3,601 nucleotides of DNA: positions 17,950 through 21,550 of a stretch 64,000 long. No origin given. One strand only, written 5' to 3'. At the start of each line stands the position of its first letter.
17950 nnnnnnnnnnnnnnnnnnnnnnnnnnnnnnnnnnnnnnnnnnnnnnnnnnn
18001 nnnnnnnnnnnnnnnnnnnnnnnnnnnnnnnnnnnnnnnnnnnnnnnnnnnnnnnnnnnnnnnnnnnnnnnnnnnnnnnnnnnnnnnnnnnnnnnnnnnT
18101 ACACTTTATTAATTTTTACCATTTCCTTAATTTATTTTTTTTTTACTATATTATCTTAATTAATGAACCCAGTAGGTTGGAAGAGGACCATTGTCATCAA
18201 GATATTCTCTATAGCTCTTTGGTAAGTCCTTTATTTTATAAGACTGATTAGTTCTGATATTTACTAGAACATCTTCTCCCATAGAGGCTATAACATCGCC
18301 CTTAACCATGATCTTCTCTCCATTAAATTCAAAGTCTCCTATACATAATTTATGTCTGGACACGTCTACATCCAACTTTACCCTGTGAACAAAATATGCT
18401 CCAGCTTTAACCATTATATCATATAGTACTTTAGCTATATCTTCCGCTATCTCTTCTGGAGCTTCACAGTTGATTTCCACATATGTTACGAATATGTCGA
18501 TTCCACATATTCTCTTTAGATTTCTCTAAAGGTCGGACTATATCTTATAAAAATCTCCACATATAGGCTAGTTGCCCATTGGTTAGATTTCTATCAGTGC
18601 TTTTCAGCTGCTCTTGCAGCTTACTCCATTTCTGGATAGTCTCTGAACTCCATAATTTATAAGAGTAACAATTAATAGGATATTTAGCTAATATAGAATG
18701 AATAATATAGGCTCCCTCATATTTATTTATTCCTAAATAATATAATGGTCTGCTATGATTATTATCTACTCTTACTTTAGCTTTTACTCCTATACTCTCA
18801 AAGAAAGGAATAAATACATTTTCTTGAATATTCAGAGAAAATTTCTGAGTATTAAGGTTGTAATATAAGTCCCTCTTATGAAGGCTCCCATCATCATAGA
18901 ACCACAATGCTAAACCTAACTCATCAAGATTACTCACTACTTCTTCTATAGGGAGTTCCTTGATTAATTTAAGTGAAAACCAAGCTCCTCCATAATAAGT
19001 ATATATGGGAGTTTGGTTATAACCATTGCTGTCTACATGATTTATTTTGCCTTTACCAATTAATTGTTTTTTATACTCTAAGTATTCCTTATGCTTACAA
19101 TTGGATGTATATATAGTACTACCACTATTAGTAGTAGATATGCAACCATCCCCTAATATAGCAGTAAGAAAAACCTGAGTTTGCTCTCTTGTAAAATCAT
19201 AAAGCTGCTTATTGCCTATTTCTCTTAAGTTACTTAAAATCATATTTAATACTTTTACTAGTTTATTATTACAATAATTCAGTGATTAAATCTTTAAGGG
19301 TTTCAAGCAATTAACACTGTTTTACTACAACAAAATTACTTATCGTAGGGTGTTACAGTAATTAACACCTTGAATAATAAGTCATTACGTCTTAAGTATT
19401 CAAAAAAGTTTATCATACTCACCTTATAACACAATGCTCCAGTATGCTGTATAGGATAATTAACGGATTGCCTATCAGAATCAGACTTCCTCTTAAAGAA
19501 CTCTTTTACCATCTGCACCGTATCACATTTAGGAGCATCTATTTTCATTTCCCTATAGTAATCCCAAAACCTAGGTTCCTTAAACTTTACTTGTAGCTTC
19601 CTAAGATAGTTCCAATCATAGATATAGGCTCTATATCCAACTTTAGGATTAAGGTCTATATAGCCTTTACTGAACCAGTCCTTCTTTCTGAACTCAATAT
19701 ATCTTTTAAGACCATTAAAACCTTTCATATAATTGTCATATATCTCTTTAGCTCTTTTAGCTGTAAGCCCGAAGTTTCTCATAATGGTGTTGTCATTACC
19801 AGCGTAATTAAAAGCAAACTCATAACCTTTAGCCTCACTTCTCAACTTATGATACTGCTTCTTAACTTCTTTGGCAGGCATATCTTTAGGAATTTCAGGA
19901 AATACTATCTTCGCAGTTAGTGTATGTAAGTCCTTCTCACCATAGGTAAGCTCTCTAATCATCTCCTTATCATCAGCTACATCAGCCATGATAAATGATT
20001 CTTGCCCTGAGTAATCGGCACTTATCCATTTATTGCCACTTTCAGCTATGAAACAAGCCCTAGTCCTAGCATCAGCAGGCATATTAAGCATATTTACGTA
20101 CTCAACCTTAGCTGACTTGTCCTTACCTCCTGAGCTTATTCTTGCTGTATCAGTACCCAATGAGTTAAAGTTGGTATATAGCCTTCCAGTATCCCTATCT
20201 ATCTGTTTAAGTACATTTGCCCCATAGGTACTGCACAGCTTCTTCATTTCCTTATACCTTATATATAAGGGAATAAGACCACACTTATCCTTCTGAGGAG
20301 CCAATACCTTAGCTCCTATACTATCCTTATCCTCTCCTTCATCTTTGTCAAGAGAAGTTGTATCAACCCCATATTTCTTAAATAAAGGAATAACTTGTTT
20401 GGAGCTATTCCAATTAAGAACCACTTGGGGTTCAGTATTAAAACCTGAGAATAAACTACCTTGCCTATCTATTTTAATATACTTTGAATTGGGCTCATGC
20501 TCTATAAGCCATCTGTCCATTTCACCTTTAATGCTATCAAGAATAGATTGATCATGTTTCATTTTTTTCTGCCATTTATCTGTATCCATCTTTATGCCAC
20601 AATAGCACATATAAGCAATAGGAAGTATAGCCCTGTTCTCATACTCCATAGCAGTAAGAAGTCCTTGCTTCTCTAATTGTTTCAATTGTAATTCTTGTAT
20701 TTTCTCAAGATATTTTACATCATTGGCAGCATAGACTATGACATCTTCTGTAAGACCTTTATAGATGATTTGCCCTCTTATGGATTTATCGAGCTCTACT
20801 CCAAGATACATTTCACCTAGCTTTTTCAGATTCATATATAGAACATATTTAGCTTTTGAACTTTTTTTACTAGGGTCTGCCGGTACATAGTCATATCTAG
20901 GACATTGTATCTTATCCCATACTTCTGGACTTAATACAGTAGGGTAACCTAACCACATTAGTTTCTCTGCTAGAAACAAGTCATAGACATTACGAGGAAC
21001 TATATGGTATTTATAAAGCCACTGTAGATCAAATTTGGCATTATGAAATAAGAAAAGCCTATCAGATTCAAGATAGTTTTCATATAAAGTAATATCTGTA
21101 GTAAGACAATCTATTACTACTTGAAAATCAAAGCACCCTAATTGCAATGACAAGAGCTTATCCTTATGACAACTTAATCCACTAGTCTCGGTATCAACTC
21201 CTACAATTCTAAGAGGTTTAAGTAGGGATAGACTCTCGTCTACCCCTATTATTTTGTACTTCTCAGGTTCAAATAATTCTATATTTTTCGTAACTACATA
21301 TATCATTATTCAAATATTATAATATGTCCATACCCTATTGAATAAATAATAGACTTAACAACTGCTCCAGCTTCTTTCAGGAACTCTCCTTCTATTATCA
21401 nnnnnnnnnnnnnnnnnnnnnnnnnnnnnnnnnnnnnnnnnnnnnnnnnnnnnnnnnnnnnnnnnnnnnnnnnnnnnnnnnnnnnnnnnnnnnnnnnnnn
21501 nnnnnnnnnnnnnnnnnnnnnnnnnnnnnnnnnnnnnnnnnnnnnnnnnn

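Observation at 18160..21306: DNA polymerase gene split by a group I intron with a nested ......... homing endonuclease; splice junction resolved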

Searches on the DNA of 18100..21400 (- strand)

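Call 6: search_dna_similar(query=window:18100-21400:-, collection=phages, mode=near, max_rows=30)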
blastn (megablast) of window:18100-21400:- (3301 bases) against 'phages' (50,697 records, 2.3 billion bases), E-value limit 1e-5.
Records with a match: 3; places in all: 3; records where one place covers at least 80% of the query: 2.
Best place of each record, by identity: 95-99% 2; 60-80% 1.
By first word of the organism name: uncultured 2; Bacteriophage 1.
By host as written in the record: - 3.
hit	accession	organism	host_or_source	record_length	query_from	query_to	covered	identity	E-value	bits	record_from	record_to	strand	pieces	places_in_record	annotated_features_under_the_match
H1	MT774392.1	uncultured phage cr128_1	human feces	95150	1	3301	100%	96.3%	0e+0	5424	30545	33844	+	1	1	DNA polymerase I | hypothetical protein (x3) | muconolactone isomerase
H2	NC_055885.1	uncultured phage cr128_1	human feces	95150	1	3301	100%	96.3%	0e+0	5424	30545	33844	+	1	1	DNA polymerase I | hypothetical protein (x2) | muconolactone isomerase | VOG4966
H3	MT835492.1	Bacteriophage sp.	human fecal samples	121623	1832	3036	37%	77.1%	0e+0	669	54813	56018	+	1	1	record has no annotation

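Call 7: get_annotated_region(hit=H1, flank=3000)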
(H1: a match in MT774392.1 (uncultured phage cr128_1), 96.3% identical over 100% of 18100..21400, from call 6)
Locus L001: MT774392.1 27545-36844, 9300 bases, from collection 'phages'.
description: Uncultured phage cr128_1, complete genome.
organism: uncultured phage cr128_1 (NCBI taxid 2772076)
taxonomy: Viruses; Duplodnaviria; Heunggongvirae; Uroviricota; Caudoviricetes; Crassvirales; Steigviridae; Asinivirinae; Mahlunavirus; Mahlunavirus rarus
host: -; source: human feces; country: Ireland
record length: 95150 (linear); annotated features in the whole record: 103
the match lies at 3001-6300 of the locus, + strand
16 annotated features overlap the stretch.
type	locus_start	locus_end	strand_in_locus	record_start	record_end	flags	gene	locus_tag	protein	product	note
CDS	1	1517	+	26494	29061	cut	-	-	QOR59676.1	vitamin B12-dependent ribonucleotide reductase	gp_25401; Vitamin B12-dependent ribonucleotide reductase [phiCrAss001]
CDS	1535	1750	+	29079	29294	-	-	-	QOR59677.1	hypothetical protein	gp_25402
CDS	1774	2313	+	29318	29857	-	-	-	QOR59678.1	dUTP diphosphatase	gp_25403; dUTP diphosphatase [phiCrAss001]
CDS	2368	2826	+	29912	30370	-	-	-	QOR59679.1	aspartyl protease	gp_25404; Aspartyl protease [phiCrAss001]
CDS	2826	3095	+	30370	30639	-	-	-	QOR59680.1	muconolactone isomerase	gp_25405; Muconolactone isomerase [phiCrAss001]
CDS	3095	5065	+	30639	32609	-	-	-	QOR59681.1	DNA polymerase I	gp_25406; DNA polymerase I [phiCrAss001]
CDS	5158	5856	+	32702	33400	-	-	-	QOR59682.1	hypothetical protein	gp_25407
CDS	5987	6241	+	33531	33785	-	-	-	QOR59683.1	hypothetical protein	gp_25408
CDS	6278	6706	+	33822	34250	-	-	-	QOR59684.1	hypothetical protein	gp_25409; VOG4966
CDS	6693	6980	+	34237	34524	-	-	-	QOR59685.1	hypothetical protein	gp_25410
CDS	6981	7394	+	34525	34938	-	-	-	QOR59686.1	polynucleotide kinase/phosphatase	gp_25411; Polynucleotide kinase/Phosphatase [phiCrAss001]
CDS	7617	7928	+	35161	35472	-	-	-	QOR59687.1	hypothetical protein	gp_25412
CDS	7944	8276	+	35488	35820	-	-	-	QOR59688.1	hypothetical protein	gp_25413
CDS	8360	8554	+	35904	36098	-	-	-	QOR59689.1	hypothetical protein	gp_25414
CDS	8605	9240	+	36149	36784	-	-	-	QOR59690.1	hypothetical protein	gp_25415; VOG0244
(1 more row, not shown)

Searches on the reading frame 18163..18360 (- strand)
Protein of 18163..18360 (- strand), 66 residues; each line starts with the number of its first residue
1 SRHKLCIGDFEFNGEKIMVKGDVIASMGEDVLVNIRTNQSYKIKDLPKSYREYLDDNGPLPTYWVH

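Call 76: search_protein_families(library=pfam, proteins=[window:18163-18360:-], max_evalue=0.01)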
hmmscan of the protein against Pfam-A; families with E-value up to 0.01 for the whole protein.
seq(66 aa): 0 families

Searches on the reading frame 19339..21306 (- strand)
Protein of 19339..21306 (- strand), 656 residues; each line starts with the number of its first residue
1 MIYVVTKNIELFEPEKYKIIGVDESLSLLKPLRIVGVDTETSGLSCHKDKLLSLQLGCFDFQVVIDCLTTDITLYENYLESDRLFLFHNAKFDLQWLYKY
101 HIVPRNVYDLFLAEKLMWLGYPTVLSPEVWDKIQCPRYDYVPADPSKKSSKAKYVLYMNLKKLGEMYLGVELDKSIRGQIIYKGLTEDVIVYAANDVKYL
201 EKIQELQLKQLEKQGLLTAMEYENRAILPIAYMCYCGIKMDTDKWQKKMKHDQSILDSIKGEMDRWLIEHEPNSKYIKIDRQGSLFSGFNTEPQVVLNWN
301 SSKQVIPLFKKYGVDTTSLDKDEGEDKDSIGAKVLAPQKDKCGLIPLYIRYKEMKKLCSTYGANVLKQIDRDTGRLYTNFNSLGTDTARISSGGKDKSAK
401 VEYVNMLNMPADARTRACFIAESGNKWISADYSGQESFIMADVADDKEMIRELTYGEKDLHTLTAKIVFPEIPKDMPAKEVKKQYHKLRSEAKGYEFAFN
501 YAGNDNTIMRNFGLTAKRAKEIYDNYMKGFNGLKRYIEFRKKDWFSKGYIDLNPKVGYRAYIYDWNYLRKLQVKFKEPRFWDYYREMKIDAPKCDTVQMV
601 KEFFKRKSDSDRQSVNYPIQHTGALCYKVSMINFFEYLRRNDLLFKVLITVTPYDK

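Call 5: search_protein_families(library=pfam, proteins=[window:19339-21306:-], max_evalue=0.1)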
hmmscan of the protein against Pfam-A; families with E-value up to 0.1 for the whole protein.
window:19339-21306:- (656 aa): 2 families
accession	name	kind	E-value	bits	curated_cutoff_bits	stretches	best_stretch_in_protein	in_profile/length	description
PF00476.26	DNA_pol_A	-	4.2e-42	144.9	34.3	1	297-651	30-333/381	DNA polymerase family A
PF01612.26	DNA_pol_A_exo1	-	5.1e-18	65.9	23.6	1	26-205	14-166/173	3'-5' exonuclease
